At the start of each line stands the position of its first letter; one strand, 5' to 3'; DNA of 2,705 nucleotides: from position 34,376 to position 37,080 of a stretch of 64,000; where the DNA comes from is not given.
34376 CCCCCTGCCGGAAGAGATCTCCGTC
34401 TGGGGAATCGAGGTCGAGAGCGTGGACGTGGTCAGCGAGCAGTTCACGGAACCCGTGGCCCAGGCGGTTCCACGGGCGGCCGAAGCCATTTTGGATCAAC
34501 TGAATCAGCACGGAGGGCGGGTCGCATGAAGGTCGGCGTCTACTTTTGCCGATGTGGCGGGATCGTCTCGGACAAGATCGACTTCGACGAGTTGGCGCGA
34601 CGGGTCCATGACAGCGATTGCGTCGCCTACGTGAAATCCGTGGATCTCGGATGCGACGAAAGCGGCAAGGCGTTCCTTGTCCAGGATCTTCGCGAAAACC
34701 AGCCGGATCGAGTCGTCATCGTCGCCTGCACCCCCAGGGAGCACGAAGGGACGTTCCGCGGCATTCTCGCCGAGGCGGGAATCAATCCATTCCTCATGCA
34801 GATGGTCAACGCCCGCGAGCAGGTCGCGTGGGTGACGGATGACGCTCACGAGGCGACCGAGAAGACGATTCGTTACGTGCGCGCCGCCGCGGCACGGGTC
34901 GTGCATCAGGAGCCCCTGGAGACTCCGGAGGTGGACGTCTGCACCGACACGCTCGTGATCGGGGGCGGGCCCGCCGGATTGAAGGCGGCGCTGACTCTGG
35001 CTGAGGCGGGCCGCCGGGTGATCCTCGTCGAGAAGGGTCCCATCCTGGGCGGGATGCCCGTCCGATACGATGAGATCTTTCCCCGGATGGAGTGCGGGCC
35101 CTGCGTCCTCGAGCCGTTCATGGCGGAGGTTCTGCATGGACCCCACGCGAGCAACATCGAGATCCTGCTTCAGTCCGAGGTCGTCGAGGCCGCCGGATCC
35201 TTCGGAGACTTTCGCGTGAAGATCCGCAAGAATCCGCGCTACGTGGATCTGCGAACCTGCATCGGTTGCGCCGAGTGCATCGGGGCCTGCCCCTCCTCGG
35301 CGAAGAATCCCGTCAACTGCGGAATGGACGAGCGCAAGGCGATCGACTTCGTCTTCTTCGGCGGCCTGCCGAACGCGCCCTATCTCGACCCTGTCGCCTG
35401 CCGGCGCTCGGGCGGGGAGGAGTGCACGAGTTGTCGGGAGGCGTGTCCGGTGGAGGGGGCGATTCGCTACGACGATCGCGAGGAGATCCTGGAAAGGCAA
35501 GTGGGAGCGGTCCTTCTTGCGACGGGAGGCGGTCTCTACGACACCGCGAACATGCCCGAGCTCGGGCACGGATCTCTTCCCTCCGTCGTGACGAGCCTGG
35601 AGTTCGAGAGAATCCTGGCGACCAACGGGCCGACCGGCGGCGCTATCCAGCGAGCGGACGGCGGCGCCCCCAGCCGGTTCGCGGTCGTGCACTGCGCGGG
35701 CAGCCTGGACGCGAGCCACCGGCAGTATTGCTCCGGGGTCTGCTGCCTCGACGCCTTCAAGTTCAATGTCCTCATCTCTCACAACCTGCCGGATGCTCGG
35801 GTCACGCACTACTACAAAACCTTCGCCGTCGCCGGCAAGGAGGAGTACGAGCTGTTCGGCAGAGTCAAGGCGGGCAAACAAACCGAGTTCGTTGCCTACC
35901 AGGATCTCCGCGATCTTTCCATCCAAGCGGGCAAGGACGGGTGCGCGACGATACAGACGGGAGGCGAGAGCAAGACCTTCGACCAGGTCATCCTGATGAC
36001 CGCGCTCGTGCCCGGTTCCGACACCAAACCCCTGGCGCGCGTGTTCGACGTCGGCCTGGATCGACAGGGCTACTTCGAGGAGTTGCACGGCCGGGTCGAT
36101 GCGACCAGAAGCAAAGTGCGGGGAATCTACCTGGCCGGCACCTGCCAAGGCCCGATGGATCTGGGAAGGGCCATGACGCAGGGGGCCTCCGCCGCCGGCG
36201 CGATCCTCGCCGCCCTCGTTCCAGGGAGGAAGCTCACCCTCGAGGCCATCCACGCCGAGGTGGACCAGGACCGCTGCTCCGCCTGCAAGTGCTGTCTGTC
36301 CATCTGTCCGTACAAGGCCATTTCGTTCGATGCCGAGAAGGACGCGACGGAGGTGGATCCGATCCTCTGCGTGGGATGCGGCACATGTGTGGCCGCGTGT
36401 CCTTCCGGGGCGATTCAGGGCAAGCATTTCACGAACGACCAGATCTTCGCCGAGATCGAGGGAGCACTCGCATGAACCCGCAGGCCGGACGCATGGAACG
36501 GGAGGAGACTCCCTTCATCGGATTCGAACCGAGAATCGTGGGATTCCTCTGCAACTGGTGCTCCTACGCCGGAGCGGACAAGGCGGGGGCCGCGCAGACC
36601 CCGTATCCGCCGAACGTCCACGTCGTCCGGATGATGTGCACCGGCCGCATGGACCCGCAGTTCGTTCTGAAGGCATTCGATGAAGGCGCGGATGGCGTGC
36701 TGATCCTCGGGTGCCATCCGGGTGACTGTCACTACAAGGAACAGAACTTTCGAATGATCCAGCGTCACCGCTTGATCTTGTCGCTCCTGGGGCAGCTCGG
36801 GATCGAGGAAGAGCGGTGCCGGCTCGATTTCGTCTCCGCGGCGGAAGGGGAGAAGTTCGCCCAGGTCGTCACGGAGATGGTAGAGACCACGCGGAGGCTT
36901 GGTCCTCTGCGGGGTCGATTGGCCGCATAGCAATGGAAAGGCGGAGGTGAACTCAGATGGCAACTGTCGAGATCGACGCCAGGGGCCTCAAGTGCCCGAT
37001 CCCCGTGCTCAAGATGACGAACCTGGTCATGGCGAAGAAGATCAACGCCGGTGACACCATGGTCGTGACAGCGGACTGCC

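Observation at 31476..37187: Mvh-type [NiFe]-hydrogenase / HdrA-like / MvhD operon that ends in TusA and has no HdrB or HdrC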

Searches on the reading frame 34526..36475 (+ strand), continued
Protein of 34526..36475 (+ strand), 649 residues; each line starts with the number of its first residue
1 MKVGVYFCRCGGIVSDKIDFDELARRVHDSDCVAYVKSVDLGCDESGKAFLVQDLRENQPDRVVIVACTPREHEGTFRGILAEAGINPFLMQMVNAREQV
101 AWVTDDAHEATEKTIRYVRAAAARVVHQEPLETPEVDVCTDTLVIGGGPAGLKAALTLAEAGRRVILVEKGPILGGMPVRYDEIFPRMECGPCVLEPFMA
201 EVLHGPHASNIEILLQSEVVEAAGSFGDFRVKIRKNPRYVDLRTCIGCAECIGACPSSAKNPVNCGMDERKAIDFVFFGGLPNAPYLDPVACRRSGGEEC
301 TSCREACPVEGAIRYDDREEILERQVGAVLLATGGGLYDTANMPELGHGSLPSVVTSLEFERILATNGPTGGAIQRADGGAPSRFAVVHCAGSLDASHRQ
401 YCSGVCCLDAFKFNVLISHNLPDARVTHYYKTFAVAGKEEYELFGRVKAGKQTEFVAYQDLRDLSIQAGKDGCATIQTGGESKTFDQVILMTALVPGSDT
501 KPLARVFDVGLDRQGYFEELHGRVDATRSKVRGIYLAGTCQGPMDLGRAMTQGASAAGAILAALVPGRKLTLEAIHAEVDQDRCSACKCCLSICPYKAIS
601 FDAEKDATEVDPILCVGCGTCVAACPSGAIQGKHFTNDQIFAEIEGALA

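Call 12: find_encoding_contigs(protein=P0006, flank=10000, max_places=2)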
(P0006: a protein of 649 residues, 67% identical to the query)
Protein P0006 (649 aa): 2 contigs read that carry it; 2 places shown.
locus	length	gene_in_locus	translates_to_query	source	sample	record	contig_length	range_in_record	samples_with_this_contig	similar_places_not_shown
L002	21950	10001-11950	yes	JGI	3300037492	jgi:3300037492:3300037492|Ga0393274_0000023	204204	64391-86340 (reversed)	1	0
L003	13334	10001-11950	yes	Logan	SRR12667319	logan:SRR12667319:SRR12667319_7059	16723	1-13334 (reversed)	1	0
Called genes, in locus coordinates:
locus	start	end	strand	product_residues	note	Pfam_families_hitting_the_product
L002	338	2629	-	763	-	PF00708:Acylphosphatase, PF07503:zf-HYPF, PF01300:Sua5_yciO_yrdC, PF17788:HypF_C, PF22521:HypF_C_2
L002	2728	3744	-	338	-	PF00586:AIRS, PF02769:AIRS_C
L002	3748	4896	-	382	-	PF01924:HypD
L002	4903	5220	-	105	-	PF01455:HupF_HypC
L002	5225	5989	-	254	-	PF03308:MeaB (faint), PF02492:cobW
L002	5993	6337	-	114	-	PF01155:HypA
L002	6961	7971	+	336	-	PF01058:Oxidored_q6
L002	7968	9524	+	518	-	PF27537:HoxH, PF00374:NiFeSe_Hases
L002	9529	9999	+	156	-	PF01750:HycI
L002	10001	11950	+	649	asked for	PF00890:FAD_binding_2, PF01266:DAO (weak), PF01494:FAD_binding_3 (weak), PF03486:HI0933_like (weak), PF07992:Pyr_redox_2, PF12831:FAD_oxidored, PF13450:NAD_binding_8 (weak), PF12838:Fer4_7, +8 more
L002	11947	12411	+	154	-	PF02662:FlpD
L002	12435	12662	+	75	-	PF01206:TusA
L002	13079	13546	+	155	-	PF00072:Response_reg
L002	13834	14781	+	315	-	PF00072:Response_reg, PF07228:SpoIIE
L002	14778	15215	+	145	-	PF13581:HATPase_c_2, PF02518:HATPase_c (weak)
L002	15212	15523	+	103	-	PF01740:STAS, PF13466:STAS_2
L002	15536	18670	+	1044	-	PF01627:Hpt, PF02895:H-kinase_dim, PF02518:HATPase_c, PF01584:CheW, PF00072:Response_reg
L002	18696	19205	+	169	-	PF12729:4HB_MCP_1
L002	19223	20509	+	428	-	PF04108:ATG17_like (faint), PF00015:MCPsignal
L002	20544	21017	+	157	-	PF01584:CheW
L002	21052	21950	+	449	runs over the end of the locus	PF00072:Response_reg, PF01339:CheB_methylest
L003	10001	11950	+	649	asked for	PF00890:FAD_binding_2, PF01266:DAO (weak), PF01494:FAD_binding_3 (weak), PF03486:HI0933_like (weak), PF07992:Pyr_redox_2, PF12831:FAD_oxidored, PF13450:NAD_binding_8 (weak), PF12838:Fer4_7, +8 more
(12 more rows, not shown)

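Call 15: find_related_loci(query=A1, collection=genome_contigs, flank=10000)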
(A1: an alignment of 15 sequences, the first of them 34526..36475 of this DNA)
Query A1 (649 aa) in genome_contigs; peptide patterns used: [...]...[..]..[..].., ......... (x = any residue, [..] = any of these).
600 stretches matched a pattern (row limit reached: there are more); 517 encode a relative of the query (tblastn E <= 1e-3); the best 80 are kept; 80 distinct loci.
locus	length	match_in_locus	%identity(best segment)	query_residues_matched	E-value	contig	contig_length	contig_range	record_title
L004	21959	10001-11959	53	1-649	0e+0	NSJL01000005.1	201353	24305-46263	MAG: Nitrospira sp. isolate Ru_enrich_NS NODE_22_length_201353_cov_112.578, whole genome shotgun sequence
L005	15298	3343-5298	54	1-648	0e+0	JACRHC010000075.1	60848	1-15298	MAG: Nitrospirae bacterium isolate NC_groundwater_1767_Pr3_B-0.1um_50_141 SR-2_scaffold_141_1862379, whole genome shotgu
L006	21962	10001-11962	53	1-648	0e+0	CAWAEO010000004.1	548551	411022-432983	MAG: Nitrospirota bacterium isolate MFD03726.bin.2.162 genome assembly, contig: contig_32881, whole genome shotgun seque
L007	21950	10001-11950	53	1-648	0e+0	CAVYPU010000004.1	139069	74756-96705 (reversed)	MAG: uncultured Acidobacteriota bacterium isolate MFD05512.bin.2.159 genome assembly, contig: contig_12918, whole genome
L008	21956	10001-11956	52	1-648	0e+0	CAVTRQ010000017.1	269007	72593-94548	MAG: uncultured Acidobacteriota bacterium isolate MFD09567.bin.2.6 genome assembly, contig: contig_86056, whole genome s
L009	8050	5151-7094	52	1-648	0e+0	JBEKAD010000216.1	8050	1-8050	MAG: Terriglobia bacterium isolate SPRUCE 104 SPRUCE_104_216, whole genome shotgun sequence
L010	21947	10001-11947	50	1-648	0e+0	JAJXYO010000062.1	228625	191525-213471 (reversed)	MAG: Deltaproteobacteria bacterium isolate BP6.bin89 NODE_55_length_228625_cov_7.882975, whole genome shotgun sequence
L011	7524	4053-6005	51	1-648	0e+0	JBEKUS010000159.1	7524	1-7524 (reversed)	MAG: Terracidiphilus sp. isolate SPRUCE 587 SPRUCE_587_159, whole genome shotgun sequence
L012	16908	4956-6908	51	1-648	0e+0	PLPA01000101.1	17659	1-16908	MAG: Acidobacteriaceae bacterium isolate bog_399 73.20120700_S3X.17_contig_4031, whole genome shotgun sequence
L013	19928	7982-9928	49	1-648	0e+0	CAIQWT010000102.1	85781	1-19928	MAG: uncultured Geobacteraceae bacterium isolate Ja1-D5_bin-289 genome assembly, contig: bin-289:102/109, whole genome s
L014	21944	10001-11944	47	1-648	0e+0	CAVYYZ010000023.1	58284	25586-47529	MAG: uncultured delta proteobacterium isolate MFD02832.bin.2.134 genome assembly, contig: contig_8220, whole genome shot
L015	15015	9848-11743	52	1-630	0e+0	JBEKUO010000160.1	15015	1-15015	MAG: Bryobacteraceae bacterium isolate SPRUCE 583 SPRUCE_583_160, whole genome shotgun sequence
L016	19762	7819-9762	54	1-648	0e+0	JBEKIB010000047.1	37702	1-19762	MAG: Terriglobales bacterium isolate SPRUCE 290 SPRUCE_290_47, whole genome shotgun sequence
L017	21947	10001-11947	48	1-648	0e+0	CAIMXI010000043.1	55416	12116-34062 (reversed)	MAG: uncultured Geobacteraceae bacterium isolate LJ_bin-4045 genome assembly, contig: bin-4045:043/511, whole genome sho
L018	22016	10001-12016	45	1-648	0e+0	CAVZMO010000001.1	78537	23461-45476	MAG: Thermodesulfovibrionales bacterium isolate MFD04408.bin.2.178 genome assembly, contig: contig_110667, whole genome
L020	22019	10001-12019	45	1-648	0e+0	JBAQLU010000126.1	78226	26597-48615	MAG: Thermodesulfovibrionales bacterium isolate MFD12052_ilm_asm_bin4 k127_31527, whole genome shotgun sequence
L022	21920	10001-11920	43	2-649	1e-165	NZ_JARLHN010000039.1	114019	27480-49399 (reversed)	MAG: Oryzomonas sp. isolate MAG_BA72 MetaBAT2_Bin_72_Anoxic_k141_2354585, whole genome shotgun sequence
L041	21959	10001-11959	38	2-648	2e-142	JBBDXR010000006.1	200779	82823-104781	MAG: Anaerolineales bacterium isolate LejiaD_59_59 Lejia_D_126_length_200779_cov_35, whole genome shotgun sequence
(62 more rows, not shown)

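Call 19: search_protein_families(library=pfam, proteins=[L041:8233-8994:+, L041:8991-9971:+, L041:7017-8084:-, L041:5510-7090:-], max_evalue=0.001)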
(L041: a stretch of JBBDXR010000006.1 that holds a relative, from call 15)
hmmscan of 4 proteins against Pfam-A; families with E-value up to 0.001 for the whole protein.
L041:8233-8994:+ (253 aa): 5 families
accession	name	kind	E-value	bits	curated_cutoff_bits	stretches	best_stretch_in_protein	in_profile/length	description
PF13183.11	Fer4_8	-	8.5e-09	36.3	27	1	90-151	2-68/68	4Fe-4S dicluster domain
PF13534.11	Fer4_17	-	8.6e-08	33.1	22.2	1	93-152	2-61/61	4Fe-4S dicluster domain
PF13187.11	Fer4_9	-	1.5e-07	31.8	27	1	92-150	1-50/52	4Fe-4S dicluster domain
PF13237.11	Fer4_10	-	1e-05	25.8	25.5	1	91-148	7-53/53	4Fe-4S dicluster domain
PF12838.12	Fer4_7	-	1.5e-05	25.8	27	1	93-150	2-51/52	4Fe-4S dicluster domain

L041:8991-9971:+ (326 aa): 1 family
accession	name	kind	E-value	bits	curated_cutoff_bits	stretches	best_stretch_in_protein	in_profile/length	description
PF02754.22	CCG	-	1.2e-21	77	20.6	2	3-87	1-84/85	Cysteine-rich domain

L041:7017-8084:- (355 aa): 4 families
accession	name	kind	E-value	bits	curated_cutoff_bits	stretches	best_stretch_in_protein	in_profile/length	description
PF13377.12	Peripla_BP_3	-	6e-41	140.7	26.5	1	186-346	1-166/167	Periplasmic binding protein-like domain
PF00532.27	Peripla_BP_1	-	5.5e-24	85.6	22.2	1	78-340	2-276/281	Periplasmic binding proteins and sugar binding domain of LacI family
PF00356.27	LacI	-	2.3e-16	59.7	27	1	21-66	1-46/46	Bacterial regulatory proteins, lacI family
PF13407.12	Peripla_BP_4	-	1e-11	45.3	35.1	1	80-326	1-255/258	Periplasmic binding protein domain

L041:5510-7090:- (526 aa): 1 family
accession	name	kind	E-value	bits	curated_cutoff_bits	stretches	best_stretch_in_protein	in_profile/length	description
PF01547.30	SBP_bac_1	-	3.5e-40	139.3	26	1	147-442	8-306/307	Bacterial extracellular solute-binding protein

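Call 31: find_encoding_contigs(protein=P0052, flank=10000, max_places=1)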
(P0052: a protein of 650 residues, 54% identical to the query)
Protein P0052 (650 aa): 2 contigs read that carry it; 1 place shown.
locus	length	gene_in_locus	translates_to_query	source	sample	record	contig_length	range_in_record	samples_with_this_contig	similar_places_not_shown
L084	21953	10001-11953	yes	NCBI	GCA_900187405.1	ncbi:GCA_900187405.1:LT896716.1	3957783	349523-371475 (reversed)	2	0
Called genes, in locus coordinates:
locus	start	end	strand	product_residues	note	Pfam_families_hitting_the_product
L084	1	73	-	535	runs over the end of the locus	PF13188:PAS_8 (weak), PF13426:PAS_9, PF00512:HisKA (weak), PF02518:HATPase_c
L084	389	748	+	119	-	-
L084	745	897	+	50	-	-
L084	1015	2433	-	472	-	PF07485:DUF1529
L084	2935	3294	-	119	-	PF12732:YtxH, PF01442:Apolipoprotein (weak)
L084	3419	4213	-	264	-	-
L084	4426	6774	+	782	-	PF13185:GAF_2, PF01590:GAF, PF13492:GAF_3, PF05524:PEP-utilisers_N, PF00391:PEP-utilizers, PF02896:PEP-utilizers_C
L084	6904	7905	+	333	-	PF01058:Oxidored_q6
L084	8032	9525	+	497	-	PF27537:HoxH, PF00374:NiFeSe_Hases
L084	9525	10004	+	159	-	PF01750:HycI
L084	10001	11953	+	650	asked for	PF00890:FAD_binding_2, PF01266:DAO (weak), PF01494:FAD_binding_3 (weak), PF12831:FAD_oxidored, PF12838:Fer4_7, PF13187:Fer4_9, PF13237:Fer4_10, PF14697:Fer4_21, +14 more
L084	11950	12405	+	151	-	PF02662:FlpD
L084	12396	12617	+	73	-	PF01206:TusA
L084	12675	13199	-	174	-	PF13238:AAA_18 (weak), PF13671:AAA_33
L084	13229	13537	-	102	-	-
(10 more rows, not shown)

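Call 58: list_cluster_members(proteins=[P0002, P0019, P0028, P0032, P0046])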
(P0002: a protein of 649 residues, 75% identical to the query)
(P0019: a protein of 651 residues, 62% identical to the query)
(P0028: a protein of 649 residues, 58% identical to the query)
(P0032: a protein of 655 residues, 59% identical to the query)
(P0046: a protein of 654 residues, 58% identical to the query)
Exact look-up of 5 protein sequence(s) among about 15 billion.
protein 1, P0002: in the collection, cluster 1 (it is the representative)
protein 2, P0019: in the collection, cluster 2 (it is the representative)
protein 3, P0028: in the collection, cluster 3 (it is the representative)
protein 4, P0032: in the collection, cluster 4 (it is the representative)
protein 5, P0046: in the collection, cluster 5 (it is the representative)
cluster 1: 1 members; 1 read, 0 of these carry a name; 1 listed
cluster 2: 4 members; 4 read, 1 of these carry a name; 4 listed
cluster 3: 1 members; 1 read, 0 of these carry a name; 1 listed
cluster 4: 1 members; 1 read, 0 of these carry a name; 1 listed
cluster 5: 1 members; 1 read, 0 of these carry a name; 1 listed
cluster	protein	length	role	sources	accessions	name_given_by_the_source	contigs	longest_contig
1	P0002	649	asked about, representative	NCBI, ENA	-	-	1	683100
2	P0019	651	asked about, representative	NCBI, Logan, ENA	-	-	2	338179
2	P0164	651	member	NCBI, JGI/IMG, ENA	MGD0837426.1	MAG: CoB--CoM heterodisulfide reductase iron-sulfur subunit A family protein [Polyangia ... | heterodisulfide reductase subunit A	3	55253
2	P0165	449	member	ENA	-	-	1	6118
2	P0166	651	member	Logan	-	-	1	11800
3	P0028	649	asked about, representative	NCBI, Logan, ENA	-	-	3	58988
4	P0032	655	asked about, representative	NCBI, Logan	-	-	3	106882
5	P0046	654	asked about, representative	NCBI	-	-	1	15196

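Call 71: search_protein_families(library=pfam, proteins=[L022:17806-21918:+, L008:634-1863:+, L010:12816-14348:-, L002:20310-21014:+, L020:17288-18661:+, L004:20888-21577:-], max_evalue=0.0001)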
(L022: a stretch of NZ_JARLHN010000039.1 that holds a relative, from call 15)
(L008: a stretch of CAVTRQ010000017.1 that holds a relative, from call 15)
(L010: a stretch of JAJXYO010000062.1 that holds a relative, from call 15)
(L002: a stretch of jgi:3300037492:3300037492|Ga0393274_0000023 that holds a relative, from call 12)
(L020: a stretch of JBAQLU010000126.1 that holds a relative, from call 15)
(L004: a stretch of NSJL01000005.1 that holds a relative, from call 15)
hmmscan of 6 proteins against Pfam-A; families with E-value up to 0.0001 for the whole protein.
L022:17806-21918:+ (1371 aa): 7 families
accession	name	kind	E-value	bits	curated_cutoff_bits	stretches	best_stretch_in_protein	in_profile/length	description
PF01339.22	CheB_methylest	-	2.3e-51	174.4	24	1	113-288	2-173/174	CheB methylesterase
PF01739.24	CheR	-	2.1e-49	168.1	27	1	377-568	2-194/195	CheR methyltransferase, SAM binding domain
PF02518.31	HATPase_c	-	1.2e-30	106.6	26.4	1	1187-1302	1-109/111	Histidine kinase-, DNA gyrase B-, and HSP90-like ATPase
PF13596.12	PAS_10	-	1.7e-23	83.7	22.1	1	839-945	1-106/106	PAS domain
PF00512.31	HisKA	-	2.1e-19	69.7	26.9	1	1076-1140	2-66/66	His Kinase A (phospho-acceptor) domain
PF03705.20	CheR_N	-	1.6e-13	50.6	27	1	312-361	2-51/53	CheR methyltransferase, all-alpha domain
PF08448.16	PAS_4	-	1.4e-08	35.3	23.1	1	845-949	3-110/110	PAS fold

L008:634-1863:+ (410 aa): 0 families

L010:12816-14348:- (511 aa): 0 families

L002:20310-21014:+ (235 aa): 1 family
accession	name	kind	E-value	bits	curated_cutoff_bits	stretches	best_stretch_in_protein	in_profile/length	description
PF01584.24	CheW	-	6.5e-33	113.7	23.5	1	100-233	4-137/138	CheW-like domain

L020:17288-18661:+ (458 aa): 2 families
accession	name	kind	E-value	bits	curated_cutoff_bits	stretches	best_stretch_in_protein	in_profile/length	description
PF10143.14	PhosphMutase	-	4.6e-46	157.3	21.5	1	103-274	1-167/170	2,3-bisphosphoglycerate-independent phosphoglycerate mutase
PF01676.23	Metalloenzyme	-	2.8e-45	155.2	24.3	1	71-447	2-250/252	Metalloenzyme superfamily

L004:20888-21577:- (230 aa): 0 families

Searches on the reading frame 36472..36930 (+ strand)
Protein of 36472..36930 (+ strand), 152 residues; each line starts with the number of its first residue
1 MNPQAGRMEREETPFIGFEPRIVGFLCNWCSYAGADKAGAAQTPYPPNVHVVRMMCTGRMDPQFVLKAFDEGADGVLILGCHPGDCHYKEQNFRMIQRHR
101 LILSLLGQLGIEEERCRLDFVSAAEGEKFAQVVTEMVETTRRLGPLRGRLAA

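Call 3: search_protein_families(library=pfam, proteins=[window:36472-36930:+], max_evalue=0.01)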
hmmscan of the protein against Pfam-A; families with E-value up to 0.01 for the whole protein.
window:36472-36930:+ (152 aa): 1 family
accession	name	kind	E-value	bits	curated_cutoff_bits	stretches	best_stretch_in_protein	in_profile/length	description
PF02662.21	FlpD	-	1.7e-48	164.2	22.3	1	22-144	1-123/123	Methyl-viologen-reducing hydrogenase, delta subunit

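Call 4: search_protein_families(library=ncbifam, proteins=[window:36472-36930:+], max_evalue=0.01)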
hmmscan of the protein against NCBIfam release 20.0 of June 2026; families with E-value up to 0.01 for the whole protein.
window:36472-36930:+ (152 aa): 4 families
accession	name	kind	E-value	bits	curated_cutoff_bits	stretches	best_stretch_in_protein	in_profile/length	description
NF040770.1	hetero_SS_HdrA2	exception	6e-46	156.9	1100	1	19-145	647-773/777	CoB-CoM heterodisulfide reductase HdrA2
NF045873.1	F420_non_VhuD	exception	6.4e-36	123.4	215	1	19-145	1-127/132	F420-non-reducing hydrogenase iron-sulfur subunit VhuD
NF041891.1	hdrA_Methbact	equivalog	3.5e-10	38.8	1300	1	19-99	643-721/762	ferredoxin:CoB-CoM heterodisulfide reductase subunit HdrA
NF041778.1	hetero_SS_HdrA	equivalog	0.00038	18.4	1400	1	22-93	656-726/771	ferredoxin:CoB-CoM heterodisulfide reductase subunit HdrA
